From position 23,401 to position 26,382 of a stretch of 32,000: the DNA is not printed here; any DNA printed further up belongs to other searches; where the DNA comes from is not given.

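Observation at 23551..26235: Unusual fusion: [4Fe-4S]/Mo-bisPGD oxidoreductase with a C-terminal class-I glutamine amidotransferase domain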

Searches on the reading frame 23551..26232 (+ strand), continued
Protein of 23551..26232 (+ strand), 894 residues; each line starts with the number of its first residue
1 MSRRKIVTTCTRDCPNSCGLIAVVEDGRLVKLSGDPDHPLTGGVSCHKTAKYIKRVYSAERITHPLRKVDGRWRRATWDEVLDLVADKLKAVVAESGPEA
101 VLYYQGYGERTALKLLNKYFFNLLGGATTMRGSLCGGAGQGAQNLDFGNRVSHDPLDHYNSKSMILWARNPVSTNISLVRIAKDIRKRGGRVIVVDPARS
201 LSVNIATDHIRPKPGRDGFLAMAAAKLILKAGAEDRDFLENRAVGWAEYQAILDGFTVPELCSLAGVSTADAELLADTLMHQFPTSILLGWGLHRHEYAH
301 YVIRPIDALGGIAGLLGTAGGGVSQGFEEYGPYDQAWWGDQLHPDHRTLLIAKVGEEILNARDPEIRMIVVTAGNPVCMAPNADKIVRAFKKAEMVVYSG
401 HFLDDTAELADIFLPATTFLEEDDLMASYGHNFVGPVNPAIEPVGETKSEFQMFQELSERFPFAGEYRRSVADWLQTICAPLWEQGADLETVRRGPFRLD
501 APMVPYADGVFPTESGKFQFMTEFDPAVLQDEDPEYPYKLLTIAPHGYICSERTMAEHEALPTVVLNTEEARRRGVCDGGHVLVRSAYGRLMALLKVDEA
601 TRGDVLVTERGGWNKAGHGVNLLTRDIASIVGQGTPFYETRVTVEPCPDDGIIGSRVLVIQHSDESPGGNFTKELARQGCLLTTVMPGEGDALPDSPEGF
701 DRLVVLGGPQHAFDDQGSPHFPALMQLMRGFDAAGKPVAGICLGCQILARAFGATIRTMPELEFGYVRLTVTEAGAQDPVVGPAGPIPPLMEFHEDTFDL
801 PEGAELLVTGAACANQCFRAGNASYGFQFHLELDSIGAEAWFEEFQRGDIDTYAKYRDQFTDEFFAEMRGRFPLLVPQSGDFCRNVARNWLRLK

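Call 31: search_protein_families(library=pfam, proteins=[L075:3793-4500:+, L075:4550-5686:+, L075:8410-8958:+, L075:11966-12700:+, L075:12703-13686:+, L075:14293-14925:+, L075:14921-16780:+, L075:16861-18897:+, L075:1589-2317:+, L075:2366-2878:+], max_evalue=0.001)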
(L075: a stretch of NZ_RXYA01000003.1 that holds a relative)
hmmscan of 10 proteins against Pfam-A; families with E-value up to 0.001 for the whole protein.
L075:3793-4500:+ (236 aa): 2 families
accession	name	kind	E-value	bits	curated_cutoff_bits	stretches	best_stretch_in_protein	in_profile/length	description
PF00072.30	Response_reg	-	1.1e-28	100.1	30.2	1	4-113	1-111/111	Response regulator receiver domain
PF00486.34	Trans_reg_C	-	5.4e-28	97.3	26.2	1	155-230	2-77/77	Transcriptional regulatory protein, C terminal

L075:4550-5686:+ (379 aa): 3 families
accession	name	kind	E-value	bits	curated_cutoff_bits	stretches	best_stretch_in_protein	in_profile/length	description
PF02518.31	HATPase_c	-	6.9e-25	88.1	26.4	1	270-376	4-109/111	Histidine kinase-, DNA gyrase B-, and HSP90-like ATPase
PF00512.31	HisKA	-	1.6e-15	57.3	26.9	1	158-221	3-65/66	His Kinase A (phospho-acceptor) domain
PF13589.12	HATPase_c_3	-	0.00015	22.2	25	1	274-333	5-62/137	Histidine kinase-, DNA gyrase B-, and HSP90-like ATPase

L075:8410-8958:+ (183 aa): 1 family
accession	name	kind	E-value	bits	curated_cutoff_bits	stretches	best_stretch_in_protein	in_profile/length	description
PF02293.20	AmiS_UreI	-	2.6e-51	174.4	25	1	16-180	3-164/166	AmiS/UreI family transporter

L075:11966-12700:+ (245 aa): 2 families
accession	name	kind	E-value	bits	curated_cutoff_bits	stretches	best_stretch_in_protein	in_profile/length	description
PF07722.19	Peptidase_C26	-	1.8e-61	208.2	20.5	1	15-215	21-219/219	Peptidase C26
PF00117.34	GATase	-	1.5e-19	70.8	22.8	1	90-222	61-179/190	Glutamine amidotransferase class-I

L075:12703-13686:+ (328 aa): 1 family
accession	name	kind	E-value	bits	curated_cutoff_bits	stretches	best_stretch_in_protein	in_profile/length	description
PF06094.17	GGACT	-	5.4e-11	43.5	22.8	1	9-106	1-104/120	Gamma-glutamyl cyclotransferase, AIG2-like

L075:14293-14925:+ (211 aa): 2 families
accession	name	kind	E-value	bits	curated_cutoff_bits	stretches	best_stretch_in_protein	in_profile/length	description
PF13690.11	CheX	-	3.7e-10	40.2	27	1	67-147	1-71/94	Chemotaxis phosphatase CheX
PF04509.17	CheC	-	2.5e-05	24.6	22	1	6-41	2-37/38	CheC-like family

L075:14921-16780:+ (620 aa): 10 families
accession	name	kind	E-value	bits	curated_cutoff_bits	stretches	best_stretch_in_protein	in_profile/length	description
PF13487.12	HD_5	-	1.9e-43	148.6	27.2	1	445-605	7-170/170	HD domain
PF00990.26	GGDEF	-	5.9e-36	124.1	23.8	1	283-426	2-155/161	Diguanylate cyclase, GGDEF domain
PF01966.28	HD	-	3e-23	82.8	22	1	454-574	3-116/116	HD domain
PF00989.32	PAS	-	6.7e-19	68.4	22.6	2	150-268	2-113/113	PAS fold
PF13426.13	PAS_9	-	1.7e-15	57.5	27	1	160-270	2-103/103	PAS domain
PF08448.16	PAS_4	-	2.2e-10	41.2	23.1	1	157-272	3-109/110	PAS fold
PF08668.18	HDOD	-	2.9e-06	27.3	22.9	1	454-522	97-163/196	HDOD domain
PF12860.13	PAS_7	-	3.1e-06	27.8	27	0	9-55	1-48/115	PAS fold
PF13188.13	PAS_8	-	1.9e-05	24.8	21.8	0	149-212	1-60/65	PAS domain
PF21370.4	PAS_GdpP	-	0.00021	22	27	0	9-57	9-55/90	Cyclic-di-AMP phosphodiesterase GdpP-like, PAS domain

L075:16861-18897:+ (679 aa): 1 family
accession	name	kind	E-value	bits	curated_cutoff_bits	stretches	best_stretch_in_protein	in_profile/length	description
PF01145.31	Band_7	-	2.4e-13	51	23.6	1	277-488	2-171/176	SPFH domain / Band 7 family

L075:1589-2317:+ (243 aa): 1 family
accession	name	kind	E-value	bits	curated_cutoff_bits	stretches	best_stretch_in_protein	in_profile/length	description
PF09335.16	VTT_dom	-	9.4e-23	81.4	33.9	1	84-202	1-122/123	VTT domain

L075:2366-2878:+ (171 aa): 1 family
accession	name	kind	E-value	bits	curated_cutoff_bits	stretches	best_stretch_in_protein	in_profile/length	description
PF01327.26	Pep_deformylase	-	1.2e-41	142.4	22.8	1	25-166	2-150/156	Polypeptide deformylase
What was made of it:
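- An AmiS/UreI small-amide channel sits in the Acetobacterium cluster (call 31).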

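Call 32: search_protein_families(library=pfam, proteins=[L070:4649-5518:+, L070:5564-6397:+, L070:6452-7555:+, L070:7549-8694:+, L070:8740-9618:+, L070:11998-12711:+, L070:13151-13816:-, L070:14135-14968:-, L070:15263-16363:+, L070:16424-18583:+], max_evalue=0.001)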
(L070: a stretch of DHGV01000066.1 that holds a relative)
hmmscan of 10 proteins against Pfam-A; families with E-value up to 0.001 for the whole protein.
L070:4649-5518:+ (290 aa): 1 family
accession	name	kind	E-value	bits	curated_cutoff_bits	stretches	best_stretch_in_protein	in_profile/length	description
PF01208.23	URO-D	-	7.4e-26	91.4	23.9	1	25-237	38-258/346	Uroporphyrinogen decarboxylase (URO-D)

L070:5564-6397:+ (278 aa): 4 families
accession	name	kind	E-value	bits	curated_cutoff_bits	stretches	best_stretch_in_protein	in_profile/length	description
PF01409.25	tRNA-synt_2d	-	1.7e-09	37.9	19.8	1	63-266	18-237/246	tRNA synthetases class II core domain (F)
PF00587.30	tRNA-synt_2b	-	2.4e-07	31.4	29.3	1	113-216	8-120/179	tRNA synthetase class II core domain (G, H, P, S and T)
PF00152.25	tRNA-synt_2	-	3.7e-07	29.9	25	1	73-168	34-119/308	tRNA synthetases class II (D, K and N)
PF17759.6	tRNA_synthFbeta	-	1.3e-06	28.5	22.4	1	65-174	19-129/214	Phenylalanyl tRNA synthetase beta chain CLM domain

L070:6452-7555:+ (368 aa): 1 family
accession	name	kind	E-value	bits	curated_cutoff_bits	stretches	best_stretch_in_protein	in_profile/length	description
PF04055.27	Radical_SAM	-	5.4e-12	46.6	29.5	1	62-204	2-142/166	Radical SAM superfamily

L070:7549-8694:+ (382 aa): 7 families
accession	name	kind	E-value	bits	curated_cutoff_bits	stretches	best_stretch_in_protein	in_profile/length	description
PF02655.19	ATP-grasp_3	-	1.6e-14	54.7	23.2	1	100-254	2-157/160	ATP-grasp domain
PF07478.18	Dala_Dala_lig_C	-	1.1e-07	32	24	1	124-263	36-184/204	D-ala D-ala ligase C-terminus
PF13535.11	ATP-grasp_4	-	4.3e-07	30.1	27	1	124-252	2-150/160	ATP-grasp domain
PF02222.28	ATP-grasp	-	9.1e-07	29.1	27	1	179-253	89-162/179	ATP-grasp domain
PF21360.3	PylC-like_N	-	1.7e-05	25.3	27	1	4-81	2-87/96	PylC-like, N-terminal domain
PF02786.22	CPSase_L_D2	-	3.6e-05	23.8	19.8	1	124-272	38-197/211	Carbamoyl-phosphate synthase L chain, ATP binding domain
PF15632.11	ATPgrasp_Ter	-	0.00011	22.4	29.1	1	161-287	4-117/131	ATP-grasp in the biosynthetic pathway with Ter operon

L070:8740-9618:+ (293 aa): 5 families
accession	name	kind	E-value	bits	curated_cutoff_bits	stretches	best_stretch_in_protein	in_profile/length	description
PF21455.3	PylD_N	-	4.8e-37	126.7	27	1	33-147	5-112/112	Pyrrolysine biosynthesis protein PylD, N-terminal domain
PF01488.26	Shikimate_DH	-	5.3e-07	30.2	24.3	1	167-249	9-96/138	Shikimate / quinate 5-dehydrogenase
PF00670.27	AdoHcyase_NAD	-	8.1e-07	29.7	27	1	159-248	15-98/162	S-adenosyl-L-homocysteine hydrolase, NAD binding domain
PF01262.27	AlaDh_PNT_C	-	2.7e-05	24.2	23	1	164-216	19-74/214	Alanine dehydrogenase/PNT, C-terminal domain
PF02826.25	2-Hacid_dh_C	-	5.3e-05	23.1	25.1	1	159-233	25-96/178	D-isomer specific 2-hydroxyacid dehydrogenase, NAD binding domain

L070:11998-12711:+ (238 aa): 3 families
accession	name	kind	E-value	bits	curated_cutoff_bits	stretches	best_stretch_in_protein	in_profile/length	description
PF00117.34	GATase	-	2.4e-20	73.4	22.8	1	56-195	42-178/190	Glutamine amidotransferase class-I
PF07722.19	Peptidase_C26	-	4.8e-09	36.8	20.5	1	83-189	98-219/219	Peptidase C26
PF07685.20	GATase_3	-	0.00089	19.4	27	0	47-107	33-92/196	CobB/CobQ-like glutamine amidotransferase domain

L070:13151-13816:- (222 aa): 1 family
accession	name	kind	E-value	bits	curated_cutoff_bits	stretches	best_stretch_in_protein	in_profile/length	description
PF05598.16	DUF772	-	2e-14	53.8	23.1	1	55-126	1-71/74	Transposase domain (DUF772)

L070:14135-14968:- (278 aa): 2 families
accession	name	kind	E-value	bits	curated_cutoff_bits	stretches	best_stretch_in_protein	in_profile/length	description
PF14358.11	DUF4405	-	4.9e-11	43.4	26.7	1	77-134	2-66/66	Domain of unknown function (DUF4405)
PF01292.26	Ni_hydr_CYTB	-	7.2e-08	32.9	30.1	1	26-133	37-162/179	Prokaryotic cytochrome b561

L070:15263-16363:+ (367 aa): 2 families
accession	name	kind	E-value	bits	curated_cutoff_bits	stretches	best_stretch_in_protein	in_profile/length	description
PF02481.21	DNA_processg_A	-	1.7e-80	269.7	29.6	1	72-277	2-210/212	DNA recombination-mediator protein A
PF17782.7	DprA_WH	-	1.6e-15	57.3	22.9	1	307-357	11-61/61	DprA winged helix domain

L070:16424-18583:+ (720 aa): 3 families
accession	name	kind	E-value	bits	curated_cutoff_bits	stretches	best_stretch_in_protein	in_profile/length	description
PF01131.25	Topoisom_bac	-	3.9e-133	444.8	35.1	1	136-556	2-410/411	DNA topoisomerase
PF01396.24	Zn_ribbon_Top1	-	4.2e-29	100.5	32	2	625-663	1-38/39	Topoisomerase DNA binding C4 zinc finger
PF01751.28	Toprim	-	5.6e-22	78.2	23.1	1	13-121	2-96/96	Toprim domain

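Call 33: search_protein_representatives(protein=window:23551-26232:+)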
Query: 894 residues. Proteins with E-value up to 0.001 (for the whole library): 21386; up to 1e-10: 9214; up to 1e-30: 991. The best 150 are listed.
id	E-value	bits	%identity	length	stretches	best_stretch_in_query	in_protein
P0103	0.0e+00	1099.4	55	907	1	4-893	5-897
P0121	5.4e-274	928.3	61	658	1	6-644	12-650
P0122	5.6e-247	839.0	60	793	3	222-531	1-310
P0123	3.8e-209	713.7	61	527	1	368-893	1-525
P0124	4.2e-192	657.3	46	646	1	1-644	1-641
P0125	5.3e-177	607.4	44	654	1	5-648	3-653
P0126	3.1e-154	532.1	42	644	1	4-645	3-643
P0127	4.4e-146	505.1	40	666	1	5-645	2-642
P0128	1.1e-145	503.7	38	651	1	4-645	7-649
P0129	8.4e-144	497.5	42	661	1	5-649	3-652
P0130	4.7e-136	471.9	39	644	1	6-646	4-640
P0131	9.5e-133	460.9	36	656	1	5-644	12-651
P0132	4.5e-132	458.7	40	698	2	6-526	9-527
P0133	4.4e-131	455.4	37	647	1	5-645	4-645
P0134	7.4e-131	454.7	36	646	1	5-645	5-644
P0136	2.4e-128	446.4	36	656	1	3-646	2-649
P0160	2.1e-109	383.7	33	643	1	6-645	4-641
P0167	1.4e-106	374.4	38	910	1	5-521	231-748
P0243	8.8e-80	285.7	31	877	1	21-649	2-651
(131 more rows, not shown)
